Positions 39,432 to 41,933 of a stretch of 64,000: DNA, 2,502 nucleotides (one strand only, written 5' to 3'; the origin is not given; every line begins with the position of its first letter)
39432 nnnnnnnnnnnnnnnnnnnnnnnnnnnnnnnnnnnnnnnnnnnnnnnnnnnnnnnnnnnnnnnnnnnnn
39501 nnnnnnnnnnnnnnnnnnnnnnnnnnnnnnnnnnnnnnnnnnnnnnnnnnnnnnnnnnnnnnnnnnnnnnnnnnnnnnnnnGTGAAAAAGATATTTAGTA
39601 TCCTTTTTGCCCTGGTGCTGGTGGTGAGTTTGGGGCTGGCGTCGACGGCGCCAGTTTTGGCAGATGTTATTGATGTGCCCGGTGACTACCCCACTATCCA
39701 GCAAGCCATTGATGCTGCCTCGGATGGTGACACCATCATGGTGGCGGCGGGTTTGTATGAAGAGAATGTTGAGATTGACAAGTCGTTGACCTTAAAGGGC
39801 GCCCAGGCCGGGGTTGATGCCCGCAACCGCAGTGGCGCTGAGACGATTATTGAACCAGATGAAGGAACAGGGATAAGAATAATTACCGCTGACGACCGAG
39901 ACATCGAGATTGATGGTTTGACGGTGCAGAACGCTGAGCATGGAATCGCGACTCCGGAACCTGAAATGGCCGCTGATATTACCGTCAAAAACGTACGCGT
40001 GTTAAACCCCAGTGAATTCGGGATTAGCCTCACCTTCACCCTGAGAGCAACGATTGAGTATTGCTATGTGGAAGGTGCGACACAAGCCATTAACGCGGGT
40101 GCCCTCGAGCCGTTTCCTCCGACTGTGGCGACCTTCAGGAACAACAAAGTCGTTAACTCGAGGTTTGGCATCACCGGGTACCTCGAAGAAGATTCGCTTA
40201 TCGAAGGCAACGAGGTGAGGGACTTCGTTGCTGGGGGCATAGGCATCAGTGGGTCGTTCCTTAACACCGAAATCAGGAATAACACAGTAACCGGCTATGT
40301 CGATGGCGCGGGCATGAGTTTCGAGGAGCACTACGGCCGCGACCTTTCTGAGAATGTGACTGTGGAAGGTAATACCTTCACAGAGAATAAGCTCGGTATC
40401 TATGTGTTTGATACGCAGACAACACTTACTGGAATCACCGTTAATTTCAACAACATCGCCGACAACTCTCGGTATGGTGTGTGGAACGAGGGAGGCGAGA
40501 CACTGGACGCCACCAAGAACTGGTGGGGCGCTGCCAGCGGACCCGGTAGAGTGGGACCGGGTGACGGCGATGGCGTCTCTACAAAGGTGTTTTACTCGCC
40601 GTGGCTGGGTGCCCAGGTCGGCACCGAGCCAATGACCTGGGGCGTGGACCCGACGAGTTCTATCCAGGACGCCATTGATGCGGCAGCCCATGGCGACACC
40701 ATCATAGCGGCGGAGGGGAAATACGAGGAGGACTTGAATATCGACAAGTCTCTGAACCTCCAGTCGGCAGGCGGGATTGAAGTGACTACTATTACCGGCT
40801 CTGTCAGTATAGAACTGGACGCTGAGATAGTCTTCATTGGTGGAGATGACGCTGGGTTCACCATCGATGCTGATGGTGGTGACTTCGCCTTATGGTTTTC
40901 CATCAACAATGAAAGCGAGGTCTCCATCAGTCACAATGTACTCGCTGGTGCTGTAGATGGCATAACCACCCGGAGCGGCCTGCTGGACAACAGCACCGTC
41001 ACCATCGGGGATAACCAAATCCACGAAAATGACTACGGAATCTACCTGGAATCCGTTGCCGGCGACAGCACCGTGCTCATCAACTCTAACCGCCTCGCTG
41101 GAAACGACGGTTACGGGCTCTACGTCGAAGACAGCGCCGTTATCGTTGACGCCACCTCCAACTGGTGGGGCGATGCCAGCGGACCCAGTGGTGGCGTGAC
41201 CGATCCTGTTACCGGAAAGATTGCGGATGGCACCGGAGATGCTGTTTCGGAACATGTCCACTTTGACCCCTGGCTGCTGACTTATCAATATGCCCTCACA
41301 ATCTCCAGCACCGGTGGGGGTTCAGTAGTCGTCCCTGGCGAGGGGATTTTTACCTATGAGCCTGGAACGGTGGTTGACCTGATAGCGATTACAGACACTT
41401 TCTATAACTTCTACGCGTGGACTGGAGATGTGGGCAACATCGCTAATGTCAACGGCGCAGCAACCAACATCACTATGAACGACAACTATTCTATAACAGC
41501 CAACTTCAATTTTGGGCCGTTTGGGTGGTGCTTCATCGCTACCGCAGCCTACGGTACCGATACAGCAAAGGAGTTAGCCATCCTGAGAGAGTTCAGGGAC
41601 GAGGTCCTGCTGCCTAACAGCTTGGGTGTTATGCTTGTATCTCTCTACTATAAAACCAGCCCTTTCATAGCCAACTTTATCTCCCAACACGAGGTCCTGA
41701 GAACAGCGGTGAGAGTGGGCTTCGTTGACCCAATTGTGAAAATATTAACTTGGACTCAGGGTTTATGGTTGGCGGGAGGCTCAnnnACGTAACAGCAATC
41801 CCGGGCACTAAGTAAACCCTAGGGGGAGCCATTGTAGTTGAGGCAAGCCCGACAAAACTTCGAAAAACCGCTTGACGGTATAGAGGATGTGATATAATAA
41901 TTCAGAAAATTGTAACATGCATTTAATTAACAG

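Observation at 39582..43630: Adjacent paralogous beta-helix surface genes with conserved 5' and 3' ends and divergent cores (cassette-like modularity)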

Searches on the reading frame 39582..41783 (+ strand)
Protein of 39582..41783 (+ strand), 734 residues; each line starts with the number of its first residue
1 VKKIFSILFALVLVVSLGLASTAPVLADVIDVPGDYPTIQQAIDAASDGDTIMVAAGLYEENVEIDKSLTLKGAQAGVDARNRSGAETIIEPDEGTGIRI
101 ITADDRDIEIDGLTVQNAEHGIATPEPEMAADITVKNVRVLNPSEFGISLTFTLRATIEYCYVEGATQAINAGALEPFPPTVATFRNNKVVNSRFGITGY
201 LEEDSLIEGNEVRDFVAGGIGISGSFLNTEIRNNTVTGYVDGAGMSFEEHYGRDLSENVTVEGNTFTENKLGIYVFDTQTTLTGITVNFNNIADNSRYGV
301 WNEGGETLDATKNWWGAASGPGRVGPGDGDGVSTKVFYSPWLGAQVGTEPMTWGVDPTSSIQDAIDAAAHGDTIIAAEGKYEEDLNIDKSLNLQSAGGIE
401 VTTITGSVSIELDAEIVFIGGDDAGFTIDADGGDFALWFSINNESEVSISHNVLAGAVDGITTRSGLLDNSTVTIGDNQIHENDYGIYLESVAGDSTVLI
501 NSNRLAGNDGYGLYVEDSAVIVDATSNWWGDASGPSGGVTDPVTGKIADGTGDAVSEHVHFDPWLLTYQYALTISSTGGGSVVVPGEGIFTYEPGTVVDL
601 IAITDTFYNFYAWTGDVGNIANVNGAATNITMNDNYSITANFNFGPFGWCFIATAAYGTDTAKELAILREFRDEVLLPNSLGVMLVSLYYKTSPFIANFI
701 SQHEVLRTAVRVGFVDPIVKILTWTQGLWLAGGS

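Call 5: search_protein_families(library=pfam, proteins=[window:39582-41783:+], max_evalue=0.01)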
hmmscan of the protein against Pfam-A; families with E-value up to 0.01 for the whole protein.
window:39582-41783:+ (734 aa): 6 families
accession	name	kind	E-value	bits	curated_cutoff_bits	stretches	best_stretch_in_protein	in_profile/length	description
PF13229.12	Beta_helix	-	1.9e-21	76.8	25.9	3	183-313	34-156/158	Right handed beta helix region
PF05048.19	NosD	-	5.4e-16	59.1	23.6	2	87-249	9-157/212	Periplasmic copper-binding protein (NosD)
PF18998.6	Flg_new_2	-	7e-10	39.2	23.6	1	570-643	1-70/73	Divergent InlB B-repeat domain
PF07602.17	DUF1565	-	2.9e-06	27.2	20.3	1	198-301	100-203/257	Protein of unknown function (DUF1565)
PF01095.25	Pectinesterase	-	0.00024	20.4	27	0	31-68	7-48/298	Pectinesterase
PF14592.12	Chondroitinas_B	-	0.0073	15.8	24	0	357-417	3-63/426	Chondroitinase B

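Call 6: search_protein_families(library=ncbifam, proteins=[window:39582-41783:+], max_evalue=0.01)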
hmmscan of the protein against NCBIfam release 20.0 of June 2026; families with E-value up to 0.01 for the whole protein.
window:39582-41783:+ (734 aa): 4 families
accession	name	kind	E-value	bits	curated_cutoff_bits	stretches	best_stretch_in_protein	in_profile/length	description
NF041770.1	CFI_box_CTERM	domain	6.7e-26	89.9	40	1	650-715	1-66/69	CFI-box-CTERM domain-containing protein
TIGR04247.1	NosD_copper_fam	subfamily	4.1e-23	81.6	300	2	39-214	1-169/377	nitrous oxide reductase family maturation protein NosD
NF047854.1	LIC10774_subfam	equivalog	4.6e-11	42.2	380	1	179-303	149-274/358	LIC10774/LIC10365 family surface protein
TIGR03804.1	para_beta_helix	repeat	8.2e-09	35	19.45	1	256-291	7-43/44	parallel beta-helix repeat protein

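Call 19: find_homologous_proteins(query=window:39582-41783:+)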
Query window:39582-41783:+ (734 aa): 636 proteins with E <= 0.001 among 8000 candidates; the best 120 are listed.
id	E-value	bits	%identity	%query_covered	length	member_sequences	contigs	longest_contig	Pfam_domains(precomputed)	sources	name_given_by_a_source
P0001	0.0e+0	1635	100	100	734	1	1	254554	PF13229.13,PF07602.18,PF18998.7,PF22842.4,PF05048.20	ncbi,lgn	-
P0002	0.0e+0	1409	87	100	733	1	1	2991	PF13229.13,PF07602.18,PF18998.7,PF22842.4,PF05048.20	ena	-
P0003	0.0e+0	1380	86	99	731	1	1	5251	PF13229.13,PF07602.18,PF18998.7,PF22842.4,PF05048.20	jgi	-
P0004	0.0e+0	1368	86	99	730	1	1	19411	PF13229.13,PF18998.7,PF22842.4,PF05048.20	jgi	-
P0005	0.0e+0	1361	85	100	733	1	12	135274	PF13229.13,PF07602.18,PF18998.7,PF22842.4,PF05048.20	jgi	-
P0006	0.0e+0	1352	84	99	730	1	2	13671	PF13229.13,PF07602.18,PF01095.26,PF18998.7,PF22842.4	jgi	jgi:parallel beta-helix repeat protein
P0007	0.0e+0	1351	84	99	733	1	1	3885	PF13229.13,PF07602.18,PF18998.7,PF22842.4,PF05048.20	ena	-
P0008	0.0e+0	1350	84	99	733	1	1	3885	PF13229.13,PF07602.18,PF18998.7,PF22842.4,PF05048.20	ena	-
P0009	0.0e+0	1348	84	99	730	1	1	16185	PF13229.13,PF18998.7,PF22842.4,PF05048.20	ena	-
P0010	0.0e+0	1348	84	99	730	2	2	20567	PF13229.13,PF18998.7,PF22842.4,PF05048.20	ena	-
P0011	0.0e+0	1346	84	99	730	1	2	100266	PF13229.13,PF18998.7,PF22842.4,PF05048.20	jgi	-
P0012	0.0e+0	1345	85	100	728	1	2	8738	PF13229.13,PF18998.7,PF22842.4,PF05048.20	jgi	-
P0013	0.0e+0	1343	85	100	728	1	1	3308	PF13229.13,PF18998.7,PF22842.4,PF05048.20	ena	-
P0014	0.0e+0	1342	84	99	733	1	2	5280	PF13229.13,PF07602.18,PF18998.7,PF22842.4,PF05048.20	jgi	-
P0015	0.0e+0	1342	83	100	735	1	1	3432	PF13229.13,PF07602.18,PF18998.7,PF22842.4,PF05048.20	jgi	-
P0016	0.0e+0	1342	84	99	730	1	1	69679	PF13229.13,PF18998.7,PF22842.4,PF05048.20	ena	-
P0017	0.0e+0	1341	84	99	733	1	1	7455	PF13229.13,PF07602.18,PF18998.7,PF22842.4,PF05048.20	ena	-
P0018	0.0e+0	1339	84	99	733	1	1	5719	PF13229.13,PF18998.7,PF22842.4,PF05048.20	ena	-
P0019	0.0e+0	1339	83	100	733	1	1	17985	PF13229.13,PF07602.18,PF18998.7,PF22842.4,PF05048.20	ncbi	-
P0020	0.0e+0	1336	84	100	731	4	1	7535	PF13229.13,PF07602.18,PF18998.7,PF22842.4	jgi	-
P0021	0.0e+0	1336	84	99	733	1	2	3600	PF13229.13,PF18998.7,PF22842.4,PF05048.20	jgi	-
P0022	0.0e+0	1336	83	99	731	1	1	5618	PF13229.13,PF18998.7,PF22842.4,PF05048.20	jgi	-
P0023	0.0e+0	1334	84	99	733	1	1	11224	PF13229.13,PF18998.7,PF22842.4,PF05048.20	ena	-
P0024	0.0e+0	1333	84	99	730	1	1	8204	PF13229.13,PF07602.18,PF18998.7,PF22842.4,PF05048.20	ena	-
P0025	0.0e+0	1333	84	99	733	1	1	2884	PF13229.13,PF18998.7,PF22842.4,PF05048.20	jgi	-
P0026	0.0e+0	1331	84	99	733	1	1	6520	PF13229.13,PF18998.7,PF22842.4,PF05048.20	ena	-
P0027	0.0e+0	1329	84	99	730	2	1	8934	PF13229.13,PF07602.18,PF18998.7,PF22842.4,PF05048.20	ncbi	-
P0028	0.0e+0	1329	83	100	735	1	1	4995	PF13229.13,PF07602.18,PF18998.7,PF22842.4,PF05048.20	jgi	jgi:parallel beta-helix repeat protein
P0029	0.0e+0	1326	83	99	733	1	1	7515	PF13229.13,PF07602.18,PF18998.7,PF22842.4,PF05048.20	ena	-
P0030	0.0e+0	1325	83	99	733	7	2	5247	PF13229.13,PF07602.18,PF18998.7,PF22842.4,PF05048.20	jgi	jgi:parallel beta-helix repeat protein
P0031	0.0e+0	1323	82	100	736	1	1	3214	PF13229.13,PF07602.18,PF18998.7,PF22842.4,PF05048.20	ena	-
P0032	0.0e+0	1322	83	99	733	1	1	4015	PF13229.13,PF01095.26,PF18998.7,PF22842.4,PF05048.20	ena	-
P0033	0.0e+0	1320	83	99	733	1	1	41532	PF13229.13,PF01095.26,PF18998.7,PF22842.4,PF05048.20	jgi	-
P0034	0.0e+0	1315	81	99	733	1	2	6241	PF13229.13,PF18998.7,PF22842.4,PF05048.20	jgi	-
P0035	0.0e+0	1314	81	99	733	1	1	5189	PF13229.13,PF18998.7,PF22842.4,PF05048.20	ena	-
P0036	0.0e+0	1314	82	99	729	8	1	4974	PF13229.13,PF07602.18,PF18998.7,PF22842.4,PF05048.20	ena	-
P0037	0.0e+0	1314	83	99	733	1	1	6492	PF13229.13,PF18998.7,PF22842.4,PF05048.20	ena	-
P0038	0.0e+0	1310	82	99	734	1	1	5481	PF13229.13,PF18998.7,PF22842.4,PF05048.20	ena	-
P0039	0.0e+0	1310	82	99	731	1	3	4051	PF13229.13,PF18998.7,PF22842.4,PF05048.20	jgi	-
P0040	0.0e+0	1307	81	99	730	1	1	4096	PF13229.13,PF07602.18,PF18998.7,PF22842.4,PF05048.20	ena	-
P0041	0.0e+0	1307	82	99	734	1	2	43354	PF13229.13,PF18998.7,PF22842.4,PF05048.20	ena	-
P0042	0.0e+0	1306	82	99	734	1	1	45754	PF13229.13,PF18998.7,PF22842.4,PF05048.20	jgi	-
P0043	0.0e+0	1305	82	99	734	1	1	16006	PF13229.13,PF18998.7,PF22842.4,PF05048.20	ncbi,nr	ncbi:MAG: right-handed parallel beta-helix repeat-containing protein [Dehalococcoidia bacterium]|nr:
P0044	0.0e+0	1304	82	99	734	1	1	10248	PF13229.13,PF18998.7,PF22842.4,PF05048.20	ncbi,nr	ncbi:MAG: hypothetical protein DRI01_02220 [Chloroflexi bacterium]|nr:MAG: hypothetical protein DRI0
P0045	0.0e+0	1304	82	100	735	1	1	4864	PF13229.13,PF07602.18,PF18998.7,PF22842.4,PF05048.20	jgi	jgi:parallel beta-helix repeat protein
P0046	0.0e+0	1303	81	99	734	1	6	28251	PF13229.13,PF18998.7,PF22842.4,PF05048.20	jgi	-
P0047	0.0e+0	1299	81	99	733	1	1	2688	PF13229.13,PF18998.7,PF22842.4,PF05048.20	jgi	-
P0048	0.0e+0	1297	81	99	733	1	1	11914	PF13229.13,PF18998.7,PF22842.4,PF05048.20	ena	-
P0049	0.0e+0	1296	81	99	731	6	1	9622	PF13229.13,PF18998.7,PF22842.4,PF05048.20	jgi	-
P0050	0.0e+0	1295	81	99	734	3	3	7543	PF13229.13,PF01095.26,PF18998.7,PF22842.4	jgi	-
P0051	0.0e+0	1294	81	99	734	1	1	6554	PF13229.13,PF18998.7,PF22842.4,PF05048.20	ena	-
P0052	0.0e+0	1293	81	100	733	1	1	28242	PF07602.18,PF18998.7,PF22842.4,PF05048.20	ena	-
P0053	0.0e+0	1292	80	99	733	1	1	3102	PF13229.13,PF07602.18,PF18998.7,PF22842.4,PF05048.20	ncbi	-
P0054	0.0e+0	1292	81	99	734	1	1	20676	PF13229.13,PF18998.7,PF22842.4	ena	-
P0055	0.0e+0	1292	80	99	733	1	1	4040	PF13229.13,PF18998.7,PF22842.4,PF05048.20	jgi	-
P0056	0.0e+0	1291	81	99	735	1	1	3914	PF13229.13,PF18998.7,PF22842.4,PF05048.20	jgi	jgi:parallel beta-helix repeat protein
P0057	0.0e+0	1290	81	99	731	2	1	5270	PF13229.13,PF18998.7,PF22842.4,PF05048.20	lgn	-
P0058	0.0e+0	1288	81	99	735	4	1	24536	PF13229.13,PF18998.7,PF22842.4,PF05048.20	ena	-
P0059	0.0e+0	1288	81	99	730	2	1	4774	PF13229.13,PF07602.18,PF18998.7,PF22842.4,PF05048.20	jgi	jgi:parallel beta-helix repeat protein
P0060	0.0e+0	1286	80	99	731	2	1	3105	PF13229.13,PF18998.7,PF22842.4,PF05048.20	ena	-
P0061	0.0e+0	1278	79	100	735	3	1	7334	PF13229.13,PF18998.7,PF22842.4,PF05048.20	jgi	-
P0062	0.0e+0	1278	79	100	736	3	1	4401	PF13229.13,PF18998.7,PF22842.4,PF05048.20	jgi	jgi:parallel beta-helix repeat protein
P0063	0.0e+0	1278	79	99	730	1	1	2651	PF13229.13,PF18998.7,PF22842.4,PF05048.20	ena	-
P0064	0.0e+0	1277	79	99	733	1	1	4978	PF13229.13,PF18998.7,PF22842.4,PF05048.20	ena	-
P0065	0.0e+0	1272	78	100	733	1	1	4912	PF13229.13,PF18998.7,PF22842.4,PF05048.20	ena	-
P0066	0.0e+0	1269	78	100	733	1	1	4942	PF13229.13,PF07602.18,PF18998.7,PF22842.4,PF05048.20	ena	-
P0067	0.0e+0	1269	78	100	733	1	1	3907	PF13229.13,PF07602.18,PF01095.26,PF18998.7,PF22842.4,PF05048.20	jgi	-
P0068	0.0e+0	1269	79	99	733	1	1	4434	PF13229.13,PF18998.7,PF22842.4,PF05048.20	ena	-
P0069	0.0e+0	1268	78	99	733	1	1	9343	PF13229.13,PF18998.7,PF22842.4,PF05048.20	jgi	-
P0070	0.0e+0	1268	79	100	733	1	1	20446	PF13229.13,PF18998.7,PF22842.4,PF05048.20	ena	-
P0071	0.0e+0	1268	79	99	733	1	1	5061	PF13229.13,PF18998.7,PF22842.4,PF05048.20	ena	-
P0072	0.0e+0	1267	79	99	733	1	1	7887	PF13229.13,PF18998.7,PF22842.4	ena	-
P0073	0.0e+0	1267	79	100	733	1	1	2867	PF13229.13,PF18998.7,PF22842.4,PF05048.20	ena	-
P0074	0.0e+0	1267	80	99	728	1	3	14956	PF13229.13,PF07602.18,PF18998.7,PF22842.4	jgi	jgi:parallel beta-helix repeat protein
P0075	0.0e+0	1266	79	99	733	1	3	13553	PF13229.13,PF18998.7,PF22842.4,PF05048.20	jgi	-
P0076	0.0e+0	1265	78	100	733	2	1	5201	PF13229.13,PF07602.18,PF18998.7,PF22842.4,PF05048.20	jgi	-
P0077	0.0e+0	1265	79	100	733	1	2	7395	PF13229.13,PF18998.7,PF22842.4,PF05048.20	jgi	-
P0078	0.0e+0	1264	79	100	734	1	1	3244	PF13229.13,PF18998.7,PF22842.4,PF05048.20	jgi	-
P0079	0.0e+0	1263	79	100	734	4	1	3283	PF13229.13,PF18998.7,PF22842.4,PF05048.20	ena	-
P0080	0.0e+0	1257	79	100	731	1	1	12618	PF13229.13,PF18998.7,PF22842.4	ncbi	-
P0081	0.0e+0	1254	77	99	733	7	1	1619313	PF13229.13,PF18998.7,PF22842.4,PF05048.20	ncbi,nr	ncbi:MAG: hypothetical protein JSW22_00620 [Chloroflexota bacterium]|nr:MAG: hypothetical protein JS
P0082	0.0e+0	1253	78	99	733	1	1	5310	PF13229.13,PF18998.7,PF22842.4,PF05048.20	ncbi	-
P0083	0.0e+0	1252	79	100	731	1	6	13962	PF13229.13,PF07602.18,PF18998.7,PF22842.4,PF05048.20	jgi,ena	-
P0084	0.0e+0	1252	78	99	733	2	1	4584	PF13229.13,PF18998.7,PF22842.4,PF05048.20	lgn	-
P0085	0.0e+0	1249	79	100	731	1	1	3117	PF13229.13,PF07602.18,PF18998.7,PF22842.4,PF05048.20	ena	-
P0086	0.0e+0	1249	79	99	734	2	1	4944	PF13229.13,PF18998.7,PF22842.4,PF05048.20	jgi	jgi:parallel beta-helix repeat protein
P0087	0.0e+0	1245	78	99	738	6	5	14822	PF13229.13,PF18998.7,PF22842.4,PF05048.20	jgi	-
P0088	0.0e+0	1241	79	99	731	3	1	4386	PF13229.13,PF07602.18,PF01095.26,PF18998.7,PF22842.4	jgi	jgi:parallel beta-helix repeat protein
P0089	0.0e+0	1239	77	99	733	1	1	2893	PF13229.13,PF18998.7,PF22842.4,PF05048.20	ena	-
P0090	0.0e+0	1236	78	100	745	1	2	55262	PF18998.7,PF22842.4,PF05048.20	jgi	jgi:pectin methylesterase-like acyl-CoA thioesterase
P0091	0.0e+0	1235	78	100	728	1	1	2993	PF13229.13,PF07602.18,PF01095.26,PF18998.7,PF22842.4,PF05048.20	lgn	-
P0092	0.0e+0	1230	75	100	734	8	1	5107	PF13229.13,PF18998.7,PF22842.4,PF05048.20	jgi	jgi:parallel beta-helix repeat protein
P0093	0.0e+0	1227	78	100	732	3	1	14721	PF13229.13,PF07602.18,PF18998.7,PF22842.4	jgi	jgi:parallel beta-helix repeat protein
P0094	0.0e+0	1224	76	99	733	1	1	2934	PF13229.13,PF18998.7,PF22842.4,PF05048.20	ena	-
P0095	0.0e+0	1222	75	100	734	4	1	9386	PF13229.13,PF18998.7,PF22842.4,PF05048.20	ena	-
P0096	0.0e+0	1220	74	99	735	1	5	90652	PF13229.13,PF07602.18,PF18998.7,PF22842.4,PF05048.20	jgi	jgi:nitrous oxidase accessory protein NosD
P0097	0.0e+0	1219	77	99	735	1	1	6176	PF13229.13,PF18998.7,PF22842.4,PF05048.20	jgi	jgi:parallel beta-helix repeat protein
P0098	0.0e+0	1218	78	99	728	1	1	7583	PF13229.13,PF18998.7,PF22842.4,PF05048.20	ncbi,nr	ncbi:MAG: hypothetical protein E3I25_02515 [Dehalococcoidia bacterium]|nr:MAG: hypothetical protein 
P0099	0.0e+0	1217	78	99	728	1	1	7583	PF13229.13,PF18998.7,PF22842.4,PF05048.20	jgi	-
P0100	0.0e+0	1213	77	100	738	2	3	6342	PF13229.13,PF18998.7,PF22842.4,PF05048.20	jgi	jgi:parallel beta-helix repeat protein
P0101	0.0e+0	1212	77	100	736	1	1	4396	PF13229.13,PF07602.18,PF18998.7,PF22842.4,PF05048.20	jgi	jgi:parallel beta-helix repeat protein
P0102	0.0e+0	1211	77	100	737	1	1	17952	PF13229.13,PF18998.7,PF22842.4,PF05048.20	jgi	-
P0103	0.0e+0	1208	75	99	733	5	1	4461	PF13229.13,PF18998.7,PF22842.4,PF05048.20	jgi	jgi:parallel beta-helix repeat protein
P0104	0.0e+0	1207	77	99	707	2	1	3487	PF13229.13,PF18998.7,PF22842.4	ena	-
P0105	0.0e+0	1205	73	100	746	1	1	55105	PF13229.13,PF18998.7,PF22842.4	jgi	jgi:nitrous oxidase accessory protein NosD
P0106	0.0e+0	1204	78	100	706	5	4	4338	PF13229.13,PF18998.7,PF22842.4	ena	-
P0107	0.0e+0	1201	82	91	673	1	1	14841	PF13229.13,PF18998.7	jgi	-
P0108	0.0e+0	1200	76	99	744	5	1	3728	PF01095.26,PF18998.7,PF22842.4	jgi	jgi:pectin methylesterase-like acyl-CoA thioesterase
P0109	0.0e+0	1199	76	99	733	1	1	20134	PF13229.13,PF18998.7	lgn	-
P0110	0.0e+0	1199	76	100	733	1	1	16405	PF13229.13,PF18998.7,PF22842.4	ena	-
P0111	0.0e+0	1198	74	100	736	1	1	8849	PF18998.7,PF22842.4,PF05048.20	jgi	-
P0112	0.0e+0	1197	74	100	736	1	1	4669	PF18998.7,PF22842.4,PF05048.20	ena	-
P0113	0.0e+0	1196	78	100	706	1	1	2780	PF13229.13,PF18998.7,PF22842.4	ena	-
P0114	0.0e+0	1196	74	100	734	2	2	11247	PF13229.13,PF18998.7,PF22842.4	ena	-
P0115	0.0e+0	1193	73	100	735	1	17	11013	PF13229.13,PF18998.7,PF22842.4,PF05048.20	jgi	jgi:pectin methylesterase-like acyl-CoA thioesterase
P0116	0.0e+0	1192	77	100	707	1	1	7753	PF13229.13,PF18998.7,PF22842.4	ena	-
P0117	0.0e+0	1190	75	99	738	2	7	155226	PF13229.13,PF07602.18,PF18998.7,PF22842.4,PF05048.20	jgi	jgi:nitrous oxidase accessory protein NosD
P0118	0.0e+0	1174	73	99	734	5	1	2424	PF18998.7,PF22842.4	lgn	-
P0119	0.0e+0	1167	75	99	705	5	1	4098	PF13229.13,PF18998.7,PF22842.4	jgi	-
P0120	0.0e+0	1166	73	100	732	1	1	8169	PF13229.13,PF18998.7,PF22842.4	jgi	jgi:hypothetical protein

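Call 20: find_encoding_contigs(protein=P0081, flank=7000, max_places=3)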
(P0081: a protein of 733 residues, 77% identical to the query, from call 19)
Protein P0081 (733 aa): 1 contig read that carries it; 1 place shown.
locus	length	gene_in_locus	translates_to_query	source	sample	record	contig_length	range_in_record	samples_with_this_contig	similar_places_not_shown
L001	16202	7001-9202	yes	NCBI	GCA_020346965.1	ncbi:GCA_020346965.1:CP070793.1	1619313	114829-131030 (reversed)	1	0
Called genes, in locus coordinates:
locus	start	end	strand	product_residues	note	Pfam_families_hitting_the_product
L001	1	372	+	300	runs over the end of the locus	PF04055:Radical_SAM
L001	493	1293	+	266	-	-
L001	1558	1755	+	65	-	-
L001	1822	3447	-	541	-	PF00118:Cpn60_TCP1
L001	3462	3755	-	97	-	PF00166:Cpn10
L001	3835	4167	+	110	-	PF01381:HTH_3, PF12844:HTH_19, PF13560:HTH_31 (weak)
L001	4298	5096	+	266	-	PF11013:DUF2851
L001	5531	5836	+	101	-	PF02575:YbaB_DNA_bd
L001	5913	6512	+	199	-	PF21176:RecR_HhH, PF13662:Toprim_4, PF01751:Toprim, PF21175:RecR_C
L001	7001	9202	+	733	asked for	PF22842:Pel9A-like_beta_helix (faint), PF13229:Beta_helix, PF05048:NosD (weak), PF13229:Beta_helix (weak), PF18998:Flg_new_2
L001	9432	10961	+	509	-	PF22842:Pel9A-like_beta_helix (weak)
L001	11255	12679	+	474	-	PF07602:DUF1565 (faint)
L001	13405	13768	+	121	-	PF11794:HpaB_N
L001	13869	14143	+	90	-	-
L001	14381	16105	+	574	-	PF18998:Flg_new_2, PF24247:DUF7450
